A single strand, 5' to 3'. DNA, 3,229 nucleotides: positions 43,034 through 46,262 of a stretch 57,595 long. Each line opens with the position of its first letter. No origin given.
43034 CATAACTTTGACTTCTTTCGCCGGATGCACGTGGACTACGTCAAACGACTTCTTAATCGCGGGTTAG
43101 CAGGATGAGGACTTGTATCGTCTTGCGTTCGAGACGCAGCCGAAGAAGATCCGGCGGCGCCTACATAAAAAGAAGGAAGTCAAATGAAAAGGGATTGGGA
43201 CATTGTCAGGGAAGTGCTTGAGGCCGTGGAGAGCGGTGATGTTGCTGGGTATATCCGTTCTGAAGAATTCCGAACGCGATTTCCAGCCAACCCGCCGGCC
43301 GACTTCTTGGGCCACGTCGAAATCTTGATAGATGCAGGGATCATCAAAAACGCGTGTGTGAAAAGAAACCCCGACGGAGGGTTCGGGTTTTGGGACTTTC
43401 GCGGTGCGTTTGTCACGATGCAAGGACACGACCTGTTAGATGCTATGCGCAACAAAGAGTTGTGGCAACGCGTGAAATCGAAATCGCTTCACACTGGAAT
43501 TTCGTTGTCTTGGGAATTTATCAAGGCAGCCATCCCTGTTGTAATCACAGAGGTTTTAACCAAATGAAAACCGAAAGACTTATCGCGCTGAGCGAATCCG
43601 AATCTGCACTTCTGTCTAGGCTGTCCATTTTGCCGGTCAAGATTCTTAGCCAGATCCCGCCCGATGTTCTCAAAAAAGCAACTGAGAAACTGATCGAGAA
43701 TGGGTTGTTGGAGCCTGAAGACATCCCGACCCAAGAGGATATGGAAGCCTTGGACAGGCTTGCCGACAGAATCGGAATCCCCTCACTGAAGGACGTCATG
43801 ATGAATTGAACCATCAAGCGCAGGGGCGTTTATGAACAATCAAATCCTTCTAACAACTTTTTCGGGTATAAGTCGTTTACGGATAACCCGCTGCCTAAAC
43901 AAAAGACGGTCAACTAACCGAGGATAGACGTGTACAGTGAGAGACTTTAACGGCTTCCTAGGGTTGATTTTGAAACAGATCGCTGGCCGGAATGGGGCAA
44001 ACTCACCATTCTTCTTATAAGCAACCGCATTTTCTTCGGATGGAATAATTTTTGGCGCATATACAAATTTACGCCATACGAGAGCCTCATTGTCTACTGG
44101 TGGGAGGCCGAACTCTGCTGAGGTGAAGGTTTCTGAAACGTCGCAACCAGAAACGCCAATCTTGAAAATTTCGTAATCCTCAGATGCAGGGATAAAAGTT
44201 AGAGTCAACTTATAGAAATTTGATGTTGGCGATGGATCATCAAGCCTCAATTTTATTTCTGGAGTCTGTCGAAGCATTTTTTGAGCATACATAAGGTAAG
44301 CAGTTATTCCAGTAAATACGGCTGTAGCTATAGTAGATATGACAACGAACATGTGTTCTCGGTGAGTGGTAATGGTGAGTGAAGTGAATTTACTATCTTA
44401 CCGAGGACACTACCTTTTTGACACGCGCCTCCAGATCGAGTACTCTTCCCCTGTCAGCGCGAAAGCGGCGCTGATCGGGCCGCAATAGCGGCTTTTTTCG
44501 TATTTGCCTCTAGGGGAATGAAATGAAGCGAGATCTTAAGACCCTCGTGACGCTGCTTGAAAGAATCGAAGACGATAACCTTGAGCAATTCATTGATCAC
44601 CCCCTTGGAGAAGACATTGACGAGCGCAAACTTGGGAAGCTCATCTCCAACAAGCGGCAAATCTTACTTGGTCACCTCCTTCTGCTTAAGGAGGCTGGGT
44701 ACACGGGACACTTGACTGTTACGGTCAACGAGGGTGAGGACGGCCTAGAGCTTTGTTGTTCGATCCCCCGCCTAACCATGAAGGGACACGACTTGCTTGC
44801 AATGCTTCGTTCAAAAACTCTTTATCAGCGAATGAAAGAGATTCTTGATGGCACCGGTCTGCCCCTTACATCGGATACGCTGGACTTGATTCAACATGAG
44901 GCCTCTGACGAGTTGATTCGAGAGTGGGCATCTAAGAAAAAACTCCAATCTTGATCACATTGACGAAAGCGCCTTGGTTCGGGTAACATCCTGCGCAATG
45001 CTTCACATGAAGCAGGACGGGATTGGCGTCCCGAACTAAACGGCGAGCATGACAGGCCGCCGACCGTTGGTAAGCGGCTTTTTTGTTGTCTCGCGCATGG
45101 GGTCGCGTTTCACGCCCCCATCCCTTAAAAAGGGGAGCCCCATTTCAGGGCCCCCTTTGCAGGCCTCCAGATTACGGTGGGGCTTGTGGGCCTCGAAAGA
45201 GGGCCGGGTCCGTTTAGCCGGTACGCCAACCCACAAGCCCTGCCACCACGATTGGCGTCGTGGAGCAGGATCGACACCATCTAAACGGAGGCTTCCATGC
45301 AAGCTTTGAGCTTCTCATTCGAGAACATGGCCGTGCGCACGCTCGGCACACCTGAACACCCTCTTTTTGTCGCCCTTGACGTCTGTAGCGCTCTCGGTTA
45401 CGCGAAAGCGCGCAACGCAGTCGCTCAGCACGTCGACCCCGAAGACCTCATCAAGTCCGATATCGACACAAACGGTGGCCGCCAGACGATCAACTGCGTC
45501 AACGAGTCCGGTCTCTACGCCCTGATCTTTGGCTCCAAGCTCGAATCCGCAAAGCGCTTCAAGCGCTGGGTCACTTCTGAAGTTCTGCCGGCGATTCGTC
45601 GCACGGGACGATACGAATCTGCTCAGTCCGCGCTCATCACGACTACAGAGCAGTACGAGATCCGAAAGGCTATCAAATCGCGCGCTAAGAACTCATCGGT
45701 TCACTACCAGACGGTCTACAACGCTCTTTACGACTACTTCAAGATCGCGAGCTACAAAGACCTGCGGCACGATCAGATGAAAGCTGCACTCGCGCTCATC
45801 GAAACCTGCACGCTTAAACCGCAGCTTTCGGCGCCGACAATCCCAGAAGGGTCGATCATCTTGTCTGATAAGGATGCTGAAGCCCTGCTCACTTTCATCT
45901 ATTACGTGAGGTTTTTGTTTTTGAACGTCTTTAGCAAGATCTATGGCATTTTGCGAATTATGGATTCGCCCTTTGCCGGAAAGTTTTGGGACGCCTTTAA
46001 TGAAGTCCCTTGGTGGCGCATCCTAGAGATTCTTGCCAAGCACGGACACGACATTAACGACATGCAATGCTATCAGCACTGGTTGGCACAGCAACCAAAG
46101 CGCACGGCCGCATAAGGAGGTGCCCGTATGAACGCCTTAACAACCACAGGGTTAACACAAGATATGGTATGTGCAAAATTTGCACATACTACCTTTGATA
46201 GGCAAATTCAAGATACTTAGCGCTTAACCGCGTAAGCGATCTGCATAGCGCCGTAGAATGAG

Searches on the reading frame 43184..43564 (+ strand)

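Call 83: search_protein_families(library=pfam, proteins=[window:43184-43564:+], max_evalue=0.001)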
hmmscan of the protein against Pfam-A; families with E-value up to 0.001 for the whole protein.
window:43184-43564:+ (127 aa): 1 family
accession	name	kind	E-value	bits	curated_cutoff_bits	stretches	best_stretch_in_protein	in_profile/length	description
PF10711.15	DUF2513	-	5.7e-15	55.9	29.6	1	2-106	1-99/100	Hypothetical protein (DUF2513)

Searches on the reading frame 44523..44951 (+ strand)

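Call 83: search_protein_families(library=pfam, proteins=[window:44523-44951:+], max_evalue=0.001)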
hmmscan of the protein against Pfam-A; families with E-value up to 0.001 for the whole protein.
window:44523-44951:+ (143 aa): 1 family
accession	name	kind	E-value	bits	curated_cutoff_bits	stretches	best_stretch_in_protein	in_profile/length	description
PF10711.15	DUF2513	-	1.2e-05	26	29.6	1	42-112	32-98/100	Hypothetical protein (DUF2513)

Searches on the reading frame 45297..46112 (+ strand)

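Call 83: search_protein_families(library=pfam, proteins=[window:45297-46112:+], max_evalue=0.001)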
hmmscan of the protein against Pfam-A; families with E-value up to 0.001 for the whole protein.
window:45297-46112:+ (272 aa): 2 families
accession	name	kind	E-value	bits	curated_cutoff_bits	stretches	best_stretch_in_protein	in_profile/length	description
PF02498.22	Bro-N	-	7.9e-23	81.3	25.6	1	13-98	2-96/96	BRO family, N-terminal domain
PF10552.14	ORF6C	-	7.3e-05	23.1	22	1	135-176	68-109/114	ORF6C domain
